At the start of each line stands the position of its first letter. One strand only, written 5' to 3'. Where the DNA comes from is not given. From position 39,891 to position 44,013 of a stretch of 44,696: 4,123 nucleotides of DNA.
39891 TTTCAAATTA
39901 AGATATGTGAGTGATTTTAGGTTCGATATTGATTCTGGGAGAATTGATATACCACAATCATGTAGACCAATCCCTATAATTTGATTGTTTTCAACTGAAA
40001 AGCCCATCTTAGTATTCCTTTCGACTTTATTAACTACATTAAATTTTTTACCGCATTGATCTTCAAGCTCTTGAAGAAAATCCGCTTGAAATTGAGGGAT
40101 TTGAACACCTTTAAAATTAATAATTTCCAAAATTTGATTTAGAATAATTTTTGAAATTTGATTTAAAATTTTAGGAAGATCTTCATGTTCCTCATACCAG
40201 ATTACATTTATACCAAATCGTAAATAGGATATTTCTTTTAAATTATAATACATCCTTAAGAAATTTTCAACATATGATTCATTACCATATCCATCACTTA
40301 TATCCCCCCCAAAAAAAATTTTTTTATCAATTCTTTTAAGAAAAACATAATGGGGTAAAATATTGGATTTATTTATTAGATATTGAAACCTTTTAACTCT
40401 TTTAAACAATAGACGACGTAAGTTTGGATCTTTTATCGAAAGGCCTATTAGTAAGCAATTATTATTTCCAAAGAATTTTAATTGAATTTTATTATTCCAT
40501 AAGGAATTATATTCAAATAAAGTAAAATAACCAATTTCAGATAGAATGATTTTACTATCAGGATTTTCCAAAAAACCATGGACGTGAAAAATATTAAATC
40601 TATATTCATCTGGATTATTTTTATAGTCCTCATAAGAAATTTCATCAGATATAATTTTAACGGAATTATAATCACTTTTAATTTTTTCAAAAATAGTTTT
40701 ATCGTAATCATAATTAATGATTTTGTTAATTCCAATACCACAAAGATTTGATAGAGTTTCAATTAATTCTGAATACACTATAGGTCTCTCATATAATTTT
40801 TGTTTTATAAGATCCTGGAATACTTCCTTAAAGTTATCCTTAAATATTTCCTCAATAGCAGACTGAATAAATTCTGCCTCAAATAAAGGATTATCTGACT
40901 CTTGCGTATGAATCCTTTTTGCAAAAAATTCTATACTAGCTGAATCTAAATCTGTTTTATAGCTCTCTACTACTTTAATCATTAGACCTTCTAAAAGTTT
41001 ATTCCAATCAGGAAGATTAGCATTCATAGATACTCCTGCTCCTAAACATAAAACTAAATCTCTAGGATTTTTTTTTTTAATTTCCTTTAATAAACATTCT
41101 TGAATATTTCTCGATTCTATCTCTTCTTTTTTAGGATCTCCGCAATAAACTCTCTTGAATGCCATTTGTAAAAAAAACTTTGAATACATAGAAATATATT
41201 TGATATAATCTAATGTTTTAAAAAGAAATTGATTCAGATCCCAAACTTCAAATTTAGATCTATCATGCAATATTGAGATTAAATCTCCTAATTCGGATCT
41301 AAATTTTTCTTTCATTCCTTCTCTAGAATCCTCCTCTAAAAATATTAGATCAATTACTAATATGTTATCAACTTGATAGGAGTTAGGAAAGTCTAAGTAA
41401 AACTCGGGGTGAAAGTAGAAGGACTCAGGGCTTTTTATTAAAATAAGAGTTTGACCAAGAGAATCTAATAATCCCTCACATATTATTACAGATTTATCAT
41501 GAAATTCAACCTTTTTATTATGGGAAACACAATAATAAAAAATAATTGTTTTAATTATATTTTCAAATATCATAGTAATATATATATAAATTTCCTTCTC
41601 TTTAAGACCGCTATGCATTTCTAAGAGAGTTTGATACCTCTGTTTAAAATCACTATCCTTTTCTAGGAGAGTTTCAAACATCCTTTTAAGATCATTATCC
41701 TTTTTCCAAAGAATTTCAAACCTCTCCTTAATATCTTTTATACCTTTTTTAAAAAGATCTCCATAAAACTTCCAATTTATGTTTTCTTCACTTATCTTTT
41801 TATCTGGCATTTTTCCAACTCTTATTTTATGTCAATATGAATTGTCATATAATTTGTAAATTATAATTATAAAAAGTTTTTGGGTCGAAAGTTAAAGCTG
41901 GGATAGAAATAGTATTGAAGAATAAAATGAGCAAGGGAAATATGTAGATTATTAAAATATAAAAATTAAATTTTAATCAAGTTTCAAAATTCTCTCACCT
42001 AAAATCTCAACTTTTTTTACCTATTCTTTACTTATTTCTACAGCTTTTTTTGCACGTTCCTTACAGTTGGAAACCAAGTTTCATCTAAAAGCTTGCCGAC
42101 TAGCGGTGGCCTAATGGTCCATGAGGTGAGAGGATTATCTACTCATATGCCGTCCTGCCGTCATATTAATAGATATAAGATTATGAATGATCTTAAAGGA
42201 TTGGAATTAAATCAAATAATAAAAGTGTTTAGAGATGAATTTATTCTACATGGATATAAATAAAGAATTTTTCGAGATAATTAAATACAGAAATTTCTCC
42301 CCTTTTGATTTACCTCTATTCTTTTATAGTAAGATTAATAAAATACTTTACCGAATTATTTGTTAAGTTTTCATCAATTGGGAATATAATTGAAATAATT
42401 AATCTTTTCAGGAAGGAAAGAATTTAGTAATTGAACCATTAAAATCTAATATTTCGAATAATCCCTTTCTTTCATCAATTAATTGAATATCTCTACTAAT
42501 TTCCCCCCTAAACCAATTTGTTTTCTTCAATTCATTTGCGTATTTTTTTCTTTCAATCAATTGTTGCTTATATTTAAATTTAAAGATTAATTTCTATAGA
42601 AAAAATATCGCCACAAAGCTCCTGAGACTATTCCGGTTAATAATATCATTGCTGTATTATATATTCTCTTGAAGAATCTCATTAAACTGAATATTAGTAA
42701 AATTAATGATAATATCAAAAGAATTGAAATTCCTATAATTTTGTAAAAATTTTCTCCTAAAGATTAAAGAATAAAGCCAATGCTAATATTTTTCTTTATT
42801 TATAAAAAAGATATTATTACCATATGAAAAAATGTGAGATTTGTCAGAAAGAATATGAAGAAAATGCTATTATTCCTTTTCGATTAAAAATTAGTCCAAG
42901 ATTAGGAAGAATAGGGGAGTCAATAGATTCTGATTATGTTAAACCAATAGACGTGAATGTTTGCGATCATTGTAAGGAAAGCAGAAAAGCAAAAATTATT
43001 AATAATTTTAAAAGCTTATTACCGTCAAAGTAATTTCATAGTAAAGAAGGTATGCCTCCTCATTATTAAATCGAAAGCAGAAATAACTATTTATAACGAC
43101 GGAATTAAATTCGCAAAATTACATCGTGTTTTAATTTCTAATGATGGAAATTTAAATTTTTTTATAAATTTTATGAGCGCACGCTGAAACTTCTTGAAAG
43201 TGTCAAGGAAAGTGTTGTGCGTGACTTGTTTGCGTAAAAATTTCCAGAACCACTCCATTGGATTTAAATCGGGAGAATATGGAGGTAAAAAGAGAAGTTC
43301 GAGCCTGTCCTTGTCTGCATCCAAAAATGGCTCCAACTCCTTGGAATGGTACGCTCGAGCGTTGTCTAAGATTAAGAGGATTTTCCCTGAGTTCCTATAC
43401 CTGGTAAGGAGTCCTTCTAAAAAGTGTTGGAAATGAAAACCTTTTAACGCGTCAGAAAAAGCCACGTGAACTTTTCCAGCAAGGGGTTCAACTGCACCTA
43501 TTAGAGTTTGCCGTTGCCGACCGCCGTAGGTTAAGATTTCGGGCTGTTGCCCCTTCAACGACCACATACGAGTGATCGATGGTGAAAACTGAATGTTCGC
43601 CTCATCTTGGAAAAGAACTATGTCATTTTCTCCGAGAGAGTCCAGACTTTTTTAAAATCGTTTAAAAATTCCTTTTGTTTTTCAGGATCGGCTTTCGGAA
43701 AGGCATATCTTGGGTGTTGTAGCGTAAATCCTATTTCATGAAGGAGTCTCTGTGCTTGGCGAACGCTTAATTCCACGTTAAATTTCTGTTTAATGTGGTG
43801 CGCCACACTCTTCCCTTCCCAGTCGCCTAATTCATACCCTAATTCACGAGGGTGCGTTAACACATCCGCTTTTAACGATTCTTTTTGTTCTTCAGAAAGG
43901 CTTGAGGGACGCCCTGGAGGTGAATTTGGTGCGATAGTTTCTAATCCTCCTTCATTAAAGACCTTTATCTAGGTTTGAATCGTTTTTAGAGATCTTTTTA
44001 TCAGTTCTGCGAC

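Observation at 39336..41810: SIR2_2 NADase-type domain fused directly to an LRR array with no NTPase: candidate single-protein archaeal immune sensor-effector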

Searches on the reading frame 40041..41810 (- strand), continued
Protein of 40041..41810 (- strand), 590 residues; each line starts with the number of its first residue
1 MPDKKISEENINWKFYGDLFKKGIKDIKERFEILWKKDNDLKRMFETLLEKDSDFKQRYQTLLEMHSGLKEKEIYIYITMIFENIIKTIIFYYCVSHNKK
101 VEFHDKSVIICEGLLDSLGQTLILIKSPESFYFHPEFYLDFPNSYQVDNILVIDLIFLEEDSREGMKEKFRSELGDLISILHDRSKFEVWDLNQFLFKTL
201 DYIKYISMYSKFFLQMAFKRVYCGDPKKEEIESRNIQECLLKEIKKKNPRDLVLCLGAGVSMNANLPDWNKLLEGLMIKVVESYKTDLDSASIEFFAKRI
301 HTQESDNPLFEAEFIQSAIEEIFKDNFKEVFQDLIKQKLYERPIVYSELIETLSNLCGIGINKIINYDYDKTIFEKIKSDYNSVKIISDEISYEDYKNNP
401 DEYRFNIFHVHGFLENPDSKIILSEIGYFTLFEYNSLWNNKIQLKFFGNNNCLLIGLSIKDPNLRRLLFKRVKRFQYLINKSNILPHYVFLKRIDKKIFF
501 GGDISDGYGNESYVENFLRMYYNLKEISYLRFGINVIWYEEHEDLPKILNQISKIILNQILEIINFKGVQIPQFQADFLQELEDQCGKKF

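Call 85: search_protein_families(library=phrogs, proteins=[L001:5963-6607:-], max_evalue=0.01)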
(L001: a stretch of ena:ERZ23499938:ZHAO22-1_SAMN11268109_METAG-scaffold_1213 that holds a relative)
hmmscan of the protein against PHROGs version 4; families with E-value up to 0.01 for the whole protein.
L001:5963-6607:- (214 aa): 16 families
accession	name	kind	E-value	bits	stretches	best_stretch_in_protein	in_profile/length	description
phrog_77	-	DNA, RNA and nucleotide metabolism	1.5e-07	31.3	1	9-175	471-634/967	SbcC-like subunit of palindrome specific endonuclease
phrog_167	-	tail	1.1e-06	27.7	1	12-155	21-172/1555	tail length tape measure protein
phrog_2335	-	tail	3.2e-06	26.4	1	13-162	47-198/1536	tail length tape measure protein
phrog_25947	-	other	8.4e-06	27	0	12-80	5-74/79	hol-like chemotaxis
phrog_6631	-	unknown function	4.3e-05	24.1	1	81-157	33-110/251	-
phrog_4780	-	unknown function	8e-05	23.3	0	5-78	133-206/275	-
phrog_1272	-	tail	0.00011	21.1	1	4-154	44-201/1606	tail length tape measure protein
phrog_3590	-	unknown function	0.00013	22.5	1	11-133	141-302/481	-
phrog_4704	-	tail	0.00022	21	1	8-157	16-164/625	tail length tape measure protein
phrog_4211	-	tail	0.00042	18.4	1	5-157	1231-1383/2625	tail length tape measure protein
phrog_5328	-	unknown function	0.00076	20.9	0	100-154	2-56/101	-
phrog_1533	-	tail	0.0008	18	1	3-160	17-194/1688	tail length tape measure protein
phrog_89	-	lysis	0.0011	20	0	3-62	44-103/143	Rz-like spanin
phrog_1009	-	unknown function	0.0064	17.6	1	96-160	37-101/103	-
phrog_1244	-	unknown function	0.0069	16.8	0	84-212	22-142/157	-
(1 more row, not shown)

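Call 87: search_protein_families(library=pfam, proteins=[P0007, P0063, P0065, P0012], max_evalue=0.1)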
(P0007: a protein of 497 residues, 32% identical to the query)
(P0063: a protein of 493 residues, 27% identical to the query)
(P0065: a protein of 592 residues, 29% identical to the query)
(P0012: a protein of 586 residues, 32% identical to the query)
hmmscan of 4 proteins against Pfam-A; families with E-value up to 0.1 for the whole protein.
P0007 (497 aa): 1 family
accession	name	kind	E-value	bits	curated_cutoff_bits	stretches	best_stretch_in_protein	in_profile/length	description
PF13289.12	SIR2_2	-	6.5e-17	62.4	24.5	1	308-448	2-138/141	SIR2-like domain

P0063 (493 aa): 2 families
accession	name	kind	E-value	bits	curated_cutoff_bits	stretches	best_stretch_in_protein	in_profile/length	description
PF13289.12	SIR2_2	-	4e-17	63.1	24.5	1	310-451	2-132/141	SIR2-like domain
PF17288.8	Terminase_3C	-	0.094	13.5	26.7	0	4-97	19-105/155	Terminase RNAseH like domain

P0065 (592 aa): 2 families
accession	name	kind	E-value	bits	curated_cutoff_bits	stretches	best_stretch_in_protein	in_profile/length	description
PF13289.12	SIR2_2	-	2.5e-24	86.4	24.5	1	412-546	2-132/141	SIR2-like domain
PF14338.12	Mrr_N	-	4.9e-18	65.5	29.5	1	19-100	1-80/87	Mrr N-terminal domain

P0012 (586 aa): 3 families
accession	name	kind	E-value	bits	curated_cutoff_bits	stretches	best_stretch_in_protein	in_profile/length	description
PF13289.12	SIR2_2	-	4.8e-19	69.3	24.5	1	275-402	2-124/141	SIR2-like domain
PF08245.18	Mur_ligase_M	-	0.0012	19.3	24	0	201-311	53-153/200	Mur ligase middle domain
PF11945.13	WASH_WAHD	-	0.047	13.6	24.2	0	469-523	44-96/292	WAHD domain of WASH complex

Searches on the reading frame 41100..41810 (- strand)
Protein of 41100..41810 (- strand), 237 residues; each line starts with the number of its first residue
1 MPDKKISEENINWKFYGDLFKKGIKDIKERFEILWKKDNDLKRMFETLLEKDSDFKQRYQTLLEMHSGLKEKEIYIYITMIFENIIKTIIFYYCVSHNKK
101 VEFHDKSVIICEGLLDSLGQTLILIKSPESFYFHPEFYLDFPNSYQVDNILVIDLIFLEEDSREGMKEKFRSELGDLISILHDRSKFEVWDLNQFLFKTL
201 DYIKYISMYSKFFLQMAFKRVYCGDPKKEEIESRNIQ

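Call 67: predict_structure(alignment_id=A4)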
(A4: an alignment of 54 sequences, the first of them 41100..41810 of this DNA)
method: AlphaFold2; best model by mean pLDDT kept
length: 237 residues; sequences in the alignment: 54
mean_pLDDT: 72.6   pTM: 0.69
mean pLDDT of the five models: 72.6, 70.5, 68.3, 67.2, 66.9
residues with pLDDT >= 90: 36; 70-90: 104; 50-70: 76; < 50: 21
segments of 3 or more residues with pLDDT < 50: 1-5, 218-224, 232-237
pLDDT, mean of each block of 10 residues (from residue 1): 50 63 66 72 76 78 66 72 87 93 85 90 80 62 79 78 78 80 81 86 68 50 48 43
secondary structure, 60 per line:
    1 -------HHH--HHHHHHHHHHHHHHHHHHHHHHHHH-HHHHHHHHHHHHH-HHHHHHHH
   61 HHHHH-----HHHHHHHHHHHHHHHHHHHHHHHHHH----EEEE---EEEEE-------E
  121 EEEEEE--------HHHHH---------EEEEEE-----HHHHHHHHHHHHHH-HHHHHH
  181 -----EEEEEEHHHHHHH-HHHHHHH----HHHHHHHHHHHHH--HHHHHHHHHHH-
elements in order: H13-37 H39-51 H53-65 H71-96 E101-104 E108-112 E120-126 H135-139 E149-154 H160-173 H175-180 E186-191 H192-198 H200-206 H211-223 H226-236

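Call 69: fold_search(model_id=the predicted structure, library=pdb)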
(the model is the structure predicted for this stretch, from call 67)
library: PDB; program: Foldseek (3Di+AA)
matches with E <= 10: 689; with E <= 0.001: 0
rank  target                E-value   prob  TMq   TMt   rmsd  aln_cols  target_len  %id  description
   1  7e8r                  3.6e-02  0.77  0.28  0.21  10.2       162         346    9  EcoT38I restriction endonuclease (released 2022-03-02)
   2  6vm5                  1.2e-01  0.35  0.22  0.14   8.7       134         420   10  Structure of Moraxella osloensis Cap4 SAVED/CARF-domain containing receptor (released 2020-06-17)
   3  7eu0_E                1.9e-01  0.60  0.22  0.26   6.2        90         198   16  The cryo-EM structure of A. thaliana Pol IV-RDR2 backtracked complex (released 2021-12-29)
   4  4rrh                  2.0e-01  0.25  0.17  0.26   7.1        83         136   12  K116M mutant of N-terminal editing domain of threonyl-tRNA synthetase from Aeropyrum pernix with L-Ser3AA (released 2015-07-15)
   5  2fqz_B                2.2e-01  0.14  0.21  0.18  19.5       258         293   12  Metal-depleted Ecl18kI in complex with uncleaved DNA (released 2006-06-20)
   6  5b3g_B                2.6e-01  0.15  0.22  0.14  19.2       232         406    9  The crystal structure of the heterodimer of SHORT-ROOT and SCARECROW GRAS domains (released 2017-03-01)
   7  2gb7_A                2.8e-01  0.21  0.28  0.24  12.7       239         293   11  Metal-depleted Ecl18kI in complex with uncleaved, modified DNA (released 2006-06-20)
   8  2gb7_C                3.5e-01  0.14  0.26  0.23  12.9       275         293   12  Metal-depleted Ecl18kI in complex with uncleaved, modified DNA (released 2006-06-20)
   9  7xhj_A                3.7e-01  0.25  0.22  0.30   7.3       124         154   11  Crystal structure of RuvC from Deinococcus radiodurans (released 2022-07-06)
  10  7w8d_A                4.2e-01  0.33  0.23  0.33   7.1       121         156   11  The structure of Deinococcus radiodurans RuvC (released 2022-08-17)
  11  1wte_MODEL_1_A        4.2e-01  0.18  0.22  0.20  11.9       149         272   14  Crystal structure of type II restrcition endonuclease, EcoO109I complexed with cognate DNA (released 2004-12-14)
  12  4f0p_C                4.5e-01  0.20  0.26  0.16   9.6       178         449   10  MspJI Restriction Endonuclease - P31 Form (released 2012-08-08)
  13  2ymb_D                4.5e-01  0.09  0.18  0.19  17.8       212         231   12  Structures of MITD1 (released 2012-10-24)
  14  5i6f_B                4.7e-01  0.21  0.22  0.06   8.4       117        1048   10  Crystal structure of C-terminal variant 1 of Chaetomium thermophilum acetyl-CoA carboxylase (released 2016-04-20)
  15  2fqz_C                4.7e-01  0.16  0.28  0.24  12.6       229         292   12  Metal-depleted Ecl18kI in complex with uncleaved DNA (released 2006-06-20)
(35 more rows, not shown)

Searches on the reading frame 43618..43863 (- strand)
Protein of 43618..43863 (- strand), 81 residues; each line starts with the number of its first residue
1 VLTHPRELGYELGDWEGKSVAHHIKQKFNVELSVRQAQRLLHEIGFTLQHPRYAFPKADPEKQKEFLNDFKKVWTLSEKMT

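Call 10: search_protein_families(library=pfam, proteins=[window:43618-43863:-], max_evalue=0.01)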
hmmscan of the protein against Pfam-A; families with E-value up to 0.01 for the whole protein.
window:43618-43863:- (81 aa): 1 family
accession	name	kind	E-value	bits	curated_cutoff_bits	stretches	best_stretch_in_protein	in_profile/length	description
PF13592.12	HTH_33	-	1.9e-18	66.2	25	1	15-69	5-59/60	Winged helix-turn helix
